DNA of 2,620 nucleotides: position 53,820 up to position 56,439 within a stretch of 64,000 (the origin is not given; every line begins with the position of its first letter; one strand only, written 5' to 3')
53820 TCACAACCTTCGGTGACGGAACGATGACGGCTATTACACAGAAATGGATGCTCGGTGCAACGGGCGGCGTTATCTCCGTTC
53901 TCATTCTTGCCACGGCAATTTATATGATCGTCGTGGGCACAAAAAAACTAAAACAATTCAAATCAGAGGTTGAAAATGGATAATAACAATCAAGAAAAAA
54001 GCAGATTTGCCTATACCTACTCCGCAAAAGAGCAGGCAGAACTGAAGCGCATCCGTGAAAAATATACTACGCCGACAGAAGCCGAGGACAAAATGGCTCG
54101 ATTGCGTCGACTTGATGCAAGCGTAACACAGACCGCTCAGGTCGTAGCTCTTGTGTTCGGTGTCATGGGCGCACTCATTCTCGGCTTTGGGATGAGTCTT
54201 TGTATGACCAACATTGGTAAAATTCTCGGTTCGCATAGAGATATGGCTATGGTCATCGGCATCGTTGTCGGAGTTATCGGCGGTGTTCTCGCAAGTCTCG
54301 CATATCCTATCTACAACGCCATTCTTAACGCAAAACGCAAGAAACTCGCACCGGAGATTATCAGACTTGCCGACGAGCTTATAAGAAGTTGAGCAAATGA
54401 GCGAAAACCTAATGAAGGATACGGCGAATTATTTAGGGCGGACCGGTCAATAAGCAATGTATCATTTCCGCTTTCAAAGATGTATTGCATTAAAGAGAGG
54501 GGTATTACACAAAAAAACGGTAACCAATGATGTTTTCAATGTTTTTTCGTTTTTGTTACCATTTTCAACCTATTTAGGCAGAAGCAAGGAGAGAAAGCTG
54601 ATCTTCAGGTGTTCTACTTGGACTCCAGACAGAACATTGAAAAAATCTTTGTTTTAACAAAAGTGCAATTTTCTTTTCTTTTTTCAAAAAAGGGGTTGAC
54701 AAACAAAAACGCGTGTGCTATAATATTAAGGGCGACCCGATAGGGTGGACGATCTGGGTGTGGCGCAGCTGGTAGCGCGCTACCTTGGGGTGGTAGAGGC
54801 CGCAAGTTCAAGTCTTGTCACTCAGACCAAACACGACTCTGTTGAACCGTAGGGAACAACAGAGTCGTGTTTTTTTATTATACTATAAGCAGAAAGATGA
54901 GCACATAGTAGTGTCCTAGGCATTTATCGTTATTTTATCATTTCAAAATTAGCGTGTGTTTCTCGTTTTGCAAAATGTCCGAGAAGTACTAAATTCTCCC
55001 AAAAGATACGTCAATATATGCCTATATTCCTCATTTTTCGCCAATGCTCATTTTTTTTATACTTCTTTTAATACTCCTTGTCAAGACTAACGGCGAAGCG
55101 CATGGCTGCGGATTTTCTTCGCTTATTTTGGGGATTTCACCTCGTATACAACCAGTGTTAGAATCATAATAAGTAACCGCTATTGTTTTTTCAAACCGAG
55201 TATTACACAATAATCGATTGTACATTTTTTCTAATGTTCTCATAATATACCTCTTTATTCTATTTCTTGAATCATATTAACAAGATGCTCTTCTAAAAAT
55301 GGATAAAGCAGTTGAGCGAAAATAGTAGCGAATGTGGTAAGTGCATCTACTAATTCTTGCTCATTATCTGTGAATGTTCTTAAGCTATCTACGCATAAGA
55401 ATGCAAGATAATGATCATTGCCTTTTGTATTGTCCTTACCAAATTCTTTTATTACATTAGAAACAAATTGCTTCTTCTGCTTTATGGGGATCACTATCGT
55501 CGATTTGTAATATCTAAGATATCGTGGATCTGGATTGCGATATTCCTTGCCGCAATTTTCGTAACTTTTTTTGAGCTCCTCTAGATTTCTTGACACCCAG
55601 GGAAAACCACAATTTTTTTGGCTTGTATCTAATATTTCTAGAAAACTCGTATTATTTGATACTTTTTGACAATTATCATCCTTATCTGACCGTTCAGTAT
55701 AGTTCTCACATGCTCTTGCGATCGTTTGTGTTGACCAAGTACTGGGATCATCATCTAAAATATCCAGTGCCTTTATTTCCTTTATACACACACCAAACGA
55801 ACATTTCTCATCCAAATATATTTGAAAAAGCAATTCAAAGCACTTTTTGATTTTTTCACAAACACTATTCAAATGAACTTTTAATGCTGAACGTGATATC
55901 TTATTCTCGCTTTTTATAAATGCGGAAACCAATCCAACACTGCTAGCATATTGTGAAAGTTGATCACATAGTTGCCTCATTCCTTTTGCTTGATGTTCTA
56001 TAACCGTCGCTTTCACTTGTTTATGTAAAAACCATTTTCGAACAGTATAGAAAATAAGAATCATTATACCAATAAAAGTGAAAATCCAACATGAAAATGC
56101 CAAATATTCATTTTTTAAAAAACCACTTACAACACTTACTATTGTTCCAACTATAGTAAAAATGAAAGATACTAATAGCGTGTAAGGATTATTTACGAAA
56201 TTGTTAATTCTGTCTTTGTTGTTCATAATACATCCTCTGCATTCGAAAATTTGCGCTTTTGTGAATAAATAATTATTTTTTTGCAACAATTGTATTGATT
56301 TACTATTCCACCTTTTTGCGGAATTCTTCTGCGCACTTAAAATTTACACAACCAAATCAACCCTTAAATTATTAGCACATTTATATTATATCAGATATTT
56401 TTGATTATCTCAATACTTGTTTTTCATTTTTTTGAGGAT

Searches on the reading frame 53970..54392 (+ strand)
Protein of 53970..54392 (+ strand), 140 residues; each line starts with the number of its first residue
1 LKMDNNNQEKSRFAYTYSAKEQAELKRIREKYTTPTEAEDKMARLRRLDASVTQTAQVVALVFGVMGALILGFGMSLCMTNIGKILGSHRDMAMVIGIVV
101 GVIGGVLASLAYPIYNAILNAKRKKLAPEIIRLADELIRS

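Call 32: search_protein_families(library=pfam, proteins=[window:53970-54392:+], max_evalue=0.01)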
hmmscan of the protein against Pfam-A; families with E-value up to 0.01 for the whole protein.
window:53970-54392:+ (140 aa): 1 family
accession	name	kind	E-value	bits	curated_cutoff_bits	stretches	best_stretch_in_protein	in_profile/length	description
PF13373.11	Dsc3_C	-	0.0019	18.9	25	1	24-106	75-143/145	DSC E3 ubiquitin ligase complex subunit 3, C-terminal domain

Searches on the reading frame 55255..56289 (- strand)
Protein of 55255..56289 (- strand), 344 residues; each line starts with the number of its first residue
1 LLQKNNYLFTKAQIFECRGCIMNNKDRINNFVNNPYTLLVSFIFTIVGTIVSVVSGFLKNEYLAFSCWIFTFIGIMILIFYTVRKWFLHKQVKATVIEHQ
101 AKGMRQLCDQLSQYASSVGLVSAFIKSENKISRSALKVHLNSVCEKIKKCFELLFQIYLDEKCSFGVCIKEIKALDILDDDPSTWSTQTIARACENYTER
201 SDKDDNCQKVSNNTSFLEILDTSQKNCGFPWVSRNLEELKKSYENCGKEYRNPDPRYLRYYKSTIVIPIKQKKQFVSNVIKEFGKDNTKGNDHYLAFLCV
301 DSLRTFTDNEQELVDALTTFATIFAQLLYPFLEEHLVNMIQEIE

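Call 3: search_protein_families(library=pfam, proteins=[window:55255-56289:-], max_evalue=0.01)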
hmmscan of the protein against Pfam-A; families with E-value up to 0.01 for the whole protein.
window:55255-56289:- (344 aa): 0 families

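Call 4: search_protein_families(library=padloc, proteins=[window:55255-56289:-], max_evalue=0.01)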
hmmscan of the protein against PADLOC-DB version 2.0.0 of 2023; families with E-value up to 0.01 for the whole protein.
window:55255-56289:- (344 aa): 1 family
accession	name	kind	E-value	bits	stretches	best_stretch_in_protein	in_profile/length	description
PDLC03001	gop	-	0.0006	18.1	1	43-101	8-61/126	-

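Call 5: search_protein_families(library=ncbifam, proteins=[window:55255-56289:-], max_evalue=0.01)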
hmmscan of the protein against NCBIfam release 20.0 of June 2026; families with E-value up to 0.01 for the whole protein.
window:55255-56289:- (344 aa): 0 families

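Call 17: find_homologous_proteins(query=window:55255-56226:-, max_evalue=0.001)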
Query window:55255-56226:- (323 aa): 15 proteins with E <= 0.001 among 950 candidates.
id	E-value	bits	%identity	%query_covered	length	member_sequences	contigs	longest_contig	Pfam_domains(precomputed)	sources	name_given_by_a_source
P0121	9.3e-215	730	100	100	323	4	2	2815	-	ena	-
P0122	1.3e-163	562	76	99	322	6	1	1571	-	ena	-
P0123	7.9e-156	536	73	99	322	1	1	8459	-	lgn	-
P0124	5.8e-123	428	71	83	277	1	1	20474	-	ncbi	-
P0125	5.8e-117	409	57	97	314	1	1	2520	-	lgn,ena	-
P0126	6.2e-72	261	46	99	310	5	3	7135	-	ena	-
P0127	1.4e-69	253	46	99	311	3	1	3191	-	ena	-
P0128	5.2e-65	238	45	99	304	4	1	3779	-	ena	-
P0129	3.0e-37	147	32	98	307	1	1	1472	-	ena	-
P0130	3.5e-37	147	33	97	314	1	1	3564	-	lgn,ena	-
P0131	1.3e-33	135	30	98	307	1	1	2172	-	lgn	-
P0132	3.2e-32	130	32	98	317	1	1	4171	-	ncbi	-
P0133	3.6e-31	127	30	98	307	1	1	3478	-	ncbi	-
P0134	1.6e-27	115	30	95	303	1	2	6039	-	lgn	-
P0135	3.7e-13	68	27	77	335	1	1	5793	-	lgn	-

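Call 18: find_encoding_contigs(protein=P0121, flank=6000, max_places=4)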
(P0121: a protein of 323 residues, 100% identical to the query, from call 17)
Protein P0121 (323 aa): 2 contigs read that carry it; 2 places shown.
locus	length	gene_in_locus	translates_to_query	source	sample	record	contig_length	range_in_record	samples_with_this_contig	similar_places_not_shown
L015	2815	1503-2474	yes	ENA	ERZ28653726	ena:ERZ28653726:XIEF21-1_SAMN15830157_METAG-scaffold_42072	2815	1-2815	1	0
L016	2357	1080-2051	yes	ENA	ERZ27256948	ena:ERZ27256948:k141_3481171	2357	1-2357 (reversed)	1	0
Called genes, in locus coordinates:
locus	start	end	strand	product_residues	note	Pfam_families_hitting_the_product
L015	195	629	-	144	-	-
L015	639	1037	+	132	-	-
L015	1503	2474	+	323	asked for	-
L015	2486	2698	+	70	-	-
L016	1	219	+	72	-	?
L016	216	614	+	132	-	-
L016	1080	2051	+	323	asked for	-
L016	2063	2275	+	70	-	-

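Call 19: find_encoding_contigs(protein=P0123, flank=8000, max_places=4)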
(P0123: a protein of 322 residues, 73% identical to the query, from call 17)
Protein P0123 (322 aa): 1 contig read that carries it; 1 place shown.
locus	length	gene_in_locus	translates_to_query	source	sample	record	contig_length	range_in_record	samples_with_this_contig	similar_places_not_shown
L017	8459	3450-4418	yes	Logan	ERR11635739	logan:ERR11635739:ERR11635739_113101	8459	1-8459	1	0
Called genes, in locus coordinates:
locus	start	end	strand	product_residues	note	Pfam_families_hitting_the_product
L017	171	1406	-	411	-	-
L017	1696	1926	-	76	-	PF20124:DUF6514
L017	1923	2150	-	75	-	PF01381:HTH_3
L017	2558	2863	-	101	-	PF00589:Phage_integrase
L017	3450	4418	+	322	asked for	-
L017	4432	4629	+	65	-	-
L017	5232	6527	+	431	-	PF04326:SLFN_AlbA_2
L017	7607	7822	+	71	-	PF09035:Tn916-Xis, PF12728:HTH_17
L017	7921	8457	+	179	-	?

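Call 20: find_encoding_contigs(protein=P0124, flank=8000, max_places=4)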
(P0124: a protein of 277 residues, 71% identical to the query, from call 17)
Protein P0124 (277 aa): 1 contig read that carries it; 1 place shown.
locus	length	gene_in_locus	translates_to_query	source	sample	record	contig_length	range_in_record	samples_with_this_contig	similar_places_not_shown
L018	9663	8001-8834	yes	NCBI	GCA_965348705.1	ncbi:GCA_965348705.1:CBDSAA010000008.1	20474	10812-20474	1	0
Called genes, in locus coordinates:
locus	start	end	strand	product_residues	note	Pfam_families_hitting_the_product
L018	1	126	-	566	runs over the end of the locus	PF02463:SMC_N, PF13476:AAA_23, PF13555:AAA_29 (faint)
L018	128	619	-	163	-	PF01316:Arg_repressor, PF02863:Arg_repressor_C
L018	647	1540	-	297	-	PF01513:NAD_kinase, PF20143:NAD_kinase_C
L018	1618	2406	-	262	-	PF01479:S4, PF01728:FtsJ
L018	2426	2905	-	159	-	PF02681:DUF212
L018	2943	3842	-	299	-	PF00348:polyprenyl_synt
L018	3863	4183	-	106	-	PF02609:Exonuc_VII_S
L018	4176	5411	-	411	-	PF13742:tRNA_anti_2, PF01336:tRNA_anti-codon, PF02601:Exonuc_VII_L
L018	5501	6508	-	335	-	PF00814:TsaD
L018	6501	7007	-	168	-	PF01029:NusB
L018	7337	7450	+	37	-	-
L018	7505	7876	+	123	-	PF14198:TnpV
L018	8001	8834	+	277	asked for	-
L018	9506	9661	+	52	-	?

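Call 21: find_encoding_contigs(protein=P0126, flank=8000, max_places=4)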
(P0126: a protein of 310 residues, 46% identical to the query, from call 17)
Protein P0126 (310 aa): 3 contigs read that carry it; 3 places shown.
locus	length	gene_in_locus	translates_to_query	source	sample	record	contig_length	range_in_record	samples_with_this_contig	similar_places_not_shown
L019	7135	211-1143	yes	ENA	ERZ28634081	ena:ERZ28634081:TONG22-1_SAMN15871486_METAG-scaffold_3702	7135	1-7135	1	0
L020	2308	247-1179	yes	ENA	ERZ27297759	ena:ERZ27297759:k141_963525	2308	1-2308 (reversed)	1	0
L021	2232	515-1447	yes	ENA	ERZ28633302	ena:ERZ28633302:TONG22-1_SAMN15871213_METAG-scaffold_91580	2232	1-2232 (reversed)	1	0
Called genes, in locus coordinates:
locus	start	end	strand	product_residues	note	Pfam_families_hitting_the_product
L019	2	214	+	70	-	?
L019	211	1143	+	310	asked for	-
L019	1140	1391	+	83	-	-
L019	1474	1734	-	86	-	PF12728:HTH_17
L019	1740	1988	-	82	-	-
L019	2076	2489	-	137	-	-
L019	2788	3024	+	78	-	-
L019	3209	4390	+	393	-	PF09587:PGA_cap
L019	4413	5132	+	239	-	PF00117:GATase, PF07722:Peptidase_C26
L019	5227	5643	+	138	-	-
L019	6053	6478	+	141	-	PF08973:TM1506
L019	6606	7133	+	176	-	?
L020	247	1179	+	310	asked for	-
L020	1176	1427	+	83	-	-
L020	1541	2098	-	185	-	PF12728:HTH_17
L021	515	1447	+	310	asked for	-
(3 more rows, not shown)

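Call 47: search_protein_families(library=phrogs, proteins=[window:55255-56226:-], max_evalue=0.01)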
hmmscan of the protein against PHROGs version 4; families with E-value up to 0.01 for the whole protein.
window:55255-56226:- (323 aa): 0 families

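Call 62: predict_structure(alignment_id=A3)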
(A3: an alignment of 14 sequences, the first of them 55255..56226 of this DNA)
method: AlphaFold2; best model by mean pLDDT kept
length: 323 residues; sequences in the alignment: 14
mean_pLDDT: 85.0   pTM: 0.74
mean pLDDT of the five models: 85.0, 84.6, 84.6, 82.6, 82.0
residues with pLDDT >= 90: 126; 70-90: 174; 50-70: 23; < 50: 0
segments of 3 or more residues with pLDDT < 50: none
pLDDT, mean of each block of 10 residues (from residue 1): 70 73 74 68 78 83 81 82 84 80 71 84 95 90 95 82 91 90 90 92 81 95 93 89 96 87 69 95 93 94 91 87 73
secondary structure, 60 per line:
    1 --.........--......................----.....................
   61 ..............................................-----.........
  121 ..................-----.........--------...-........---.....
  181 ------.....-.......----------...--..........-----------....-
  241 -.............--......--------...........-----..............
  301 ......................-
elements in order: H3-11 H14-35 H40-106 H112-138 E144-152 E165-172 H176-180 H193-199 E210-212 H215-224 H236-239 E242-251 H257-262 E271-281 H287-322

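Call 65: fold_search(model_id=the predicted structure, library=pdb)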
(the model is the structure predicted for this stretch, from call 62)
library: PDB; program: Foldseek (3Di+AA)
matches with E <= 10: 227; with E <= 0.001: 0
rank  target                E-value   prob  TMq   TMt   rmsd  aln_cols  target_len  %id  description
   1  3ci6_B                1.9e-03  1.00  0.30  0.50   7.1       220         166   10  Crystal structure of the GAF domain from Acinetobacter phosphoenolpyruvate-protein phosphotransferase (released 2008-05-13)
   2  9iuz_A                3.8e-03  0.95  0.27  0.21   9.4       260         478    8  Constitutively active mutant(Y276H) of Arabidopsis phytochrome B(phyB) in complex with phytochrome-interacting factor  (released 2024-10-02)
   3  4r70_A                5.3e-03  0.97  0.27  0.19   9.0       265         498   10  Crystal structure of bacteriophytochrome RpBphP3 from photosynthetic bacterium R. palustris (released 2015-07-15)
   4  7lsc_A                5.9e-03  1.00  0.29  0.50   6.3       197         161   10  Crystal structure of near-infrared fluorescent protein miRFP670nano3 (released 2022-02-23)
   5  2qyb                  6.6e-03  0.99  0.28  0.51   6.7       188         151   11  Crystal structure of the GAF domain region of putative membrane protein from Geobacter sulfurreducens PCA (released 2007-08-28)
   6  6ndo_B                6.6e-03  0.98  0.29  0.18   8.8       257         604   11  Crystal structure of the dark-adapted full-length bacteriophytochrome XccBphP mutant L193N from Xanthomonas campestris (released 2019-12-18)
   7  7lsc_D                7.4e-03  1.00  0.31  0.59   5.1       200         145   10  Crystal structure of near-infrared fluorescent protein miRFP670nano3 (released 2022-02-23)
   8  4g3k_A                8.2e-03  1.00  0.30  0.55   6.5       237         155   13  Crystal structure of a. aeolicus nlh1 gaf domain in an inactive state (released 2013-05-29)
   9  1ysp                  8.7e-03  0.94  0.24  0.41  10.8       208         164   10  Crystal structure of the C-terminal domain of E. coli transcriptional regulator KdgR. (released 2005-03-22)
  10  7lsd_A                1.1e-02  1.00  0.31  0.57   5.4       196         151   10  Crystal structure of near-infrared fluorescent protein miRFP718nano (released 2022-02-23)
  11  3ci6_A                1.2e-02  0.99  0.29  0.50   7.4       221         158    8  Crystal structure of the GAF domain from Acinetobacter phosphoenolpyruvate-protein phosphotransferase (released 2008-05-13)
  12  6ndo_A                1.6e-02  0.96  0.28  0.18   8.8       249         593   11  Crystal structure of the dark-adapted full-length bacteriophytochrome XccBphP mutant L193N from Xanthomonas campestris (released 2019-12-18)
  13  5lnh_A                1.7e-02  0.99  0.32  0.39   6.8       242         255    8  Structure of full length Unliganded CodY from Bacillus subtilis (released 2017-01-11)
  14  6ndp_A                1.7e-02  0.99  0.34  0.20   7.9       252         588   12  Crystal structure of the dark-adapted full-length bacteriophytochrome XccBphP mutant L193Q from Xanthomonas campestris (released 2019-12-18)
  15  8c7u_A                1.7e-02  0.98  0.32  0.38   7.3       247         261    9  Transcriptional pleiotropic repressor CodY from Enterococcus faecalis in complex with Leu and a 30-bp DNA fragment enc (released 2023-06-28)
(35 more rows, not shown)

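Call 86: find_encoding_contigs(protein=P0134, flank=6000, max_places=3)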
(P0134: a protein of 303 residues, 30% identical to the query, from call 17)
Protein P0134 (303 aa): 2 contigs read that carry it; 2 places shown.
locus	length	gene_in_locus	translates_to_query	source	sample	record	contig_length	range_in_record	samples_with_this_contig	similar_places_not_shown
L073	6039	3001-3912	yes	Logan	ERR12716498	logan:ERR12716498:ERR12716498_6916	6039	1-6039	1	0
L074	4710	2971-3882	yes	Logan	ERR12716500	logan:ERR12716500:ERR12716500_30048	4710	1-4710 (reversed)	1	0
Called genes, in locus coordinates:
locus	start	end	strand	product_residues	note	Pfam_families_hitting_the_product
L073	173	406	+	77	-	PF13443:HTH_26 (weak)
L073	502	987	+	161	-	PF08281:Sigma70_r4_2 (weak), PF04545:Sigma70_r4 (weak)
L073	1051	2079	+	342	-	-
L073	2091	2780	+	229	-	-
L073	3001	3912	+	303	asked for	-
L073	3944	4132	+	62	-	-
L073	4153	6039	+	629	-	?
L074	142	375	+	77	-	PF13443:HTH_26 (weak)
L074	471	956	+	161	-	PF08281:Sigma70_r4_2 (weak), PF04545:Sigma70_r4 (weak)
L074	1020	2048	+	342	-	-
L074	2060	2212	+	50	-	-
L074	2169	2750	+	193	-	-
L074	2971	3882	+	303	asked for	-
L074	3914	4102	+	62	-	-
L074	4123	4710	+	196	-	?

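Call 87: find_encoding_contigs(protein=P0135, flank=6000, max_places=3)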
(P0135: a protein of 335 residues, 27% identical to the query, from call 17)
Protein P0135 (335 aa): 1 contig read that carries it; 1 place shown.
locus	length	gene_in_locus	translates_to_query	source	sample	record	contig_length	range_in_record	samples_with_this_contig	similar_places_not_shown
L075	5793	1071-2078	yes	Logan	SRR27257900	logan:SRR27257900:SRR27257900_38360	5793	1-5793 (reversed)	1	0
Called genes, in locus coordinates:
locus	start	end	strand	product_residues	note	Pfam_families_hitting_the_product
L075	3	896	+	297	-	?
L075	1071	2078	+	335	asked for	-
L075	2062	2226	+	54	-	-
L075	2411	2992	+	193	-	PF02586:SRAP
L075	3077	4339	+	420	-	PF00817:IMS, PF11798:IMS_HHH (faint), PF21999:IMS_HHH_1 (weak), PF11799:IMS_C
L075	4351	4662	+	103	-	-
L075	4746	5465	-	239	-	PF01476:LysM, PF23473:LysM3_LYK4_5 (weak), PF00704:Glyco_hydro_18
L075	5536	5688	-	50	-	-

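Call 89: search_protein_families(library=pfam, proteins=[L073:4153-6039:+, L073:1051-2079:+, L073:2091-2780:+, L075:3-896:+], max_evalue=0.001)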
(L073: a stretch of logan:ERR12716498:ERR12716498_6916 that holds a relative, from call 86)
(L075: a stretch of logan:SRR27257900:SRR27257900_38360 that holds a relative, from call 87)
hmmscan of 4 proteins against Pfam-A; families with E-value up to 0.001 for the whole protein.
L073:4153-6039:+ (629 aa): 1 family
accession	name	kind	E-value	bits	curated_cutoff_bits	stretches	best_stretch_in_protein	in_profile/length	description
PF06114.19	Peptidase_M78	-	1e-07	32.2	22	1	238-349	43-121/123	IrrE N-terminal-like domain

L073:1051-2079:+ (342 aa): 1 family
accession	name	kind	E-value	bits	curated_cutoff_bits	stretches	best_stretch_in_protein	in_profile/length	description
PF13529.12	Peptidase_C39_2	-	0.00051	21.1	24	0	196-297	36-134/143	Peptidase_C39 like family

L073:2091-2780:+ (229 aa): 0 families

L075:3-896:+ (297 aa): 3 families
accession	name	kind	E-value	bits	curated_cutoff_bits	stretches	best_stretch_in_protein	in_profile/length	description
PF00959.24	Phage_lysozyme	-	6.3e-33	114.2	22.3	1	20-142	1-125/125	Phage lysozyme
PF08291.16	Peptidase_M15_3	-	1.9e-23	83.1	23.2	1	177-277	2-108/108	Peptidase M15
PF05951.18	Peptidase_M15_2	-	1.6e-08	34.9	27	1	213-284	73-153/153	Bacterial protein of unknown function (DUF882)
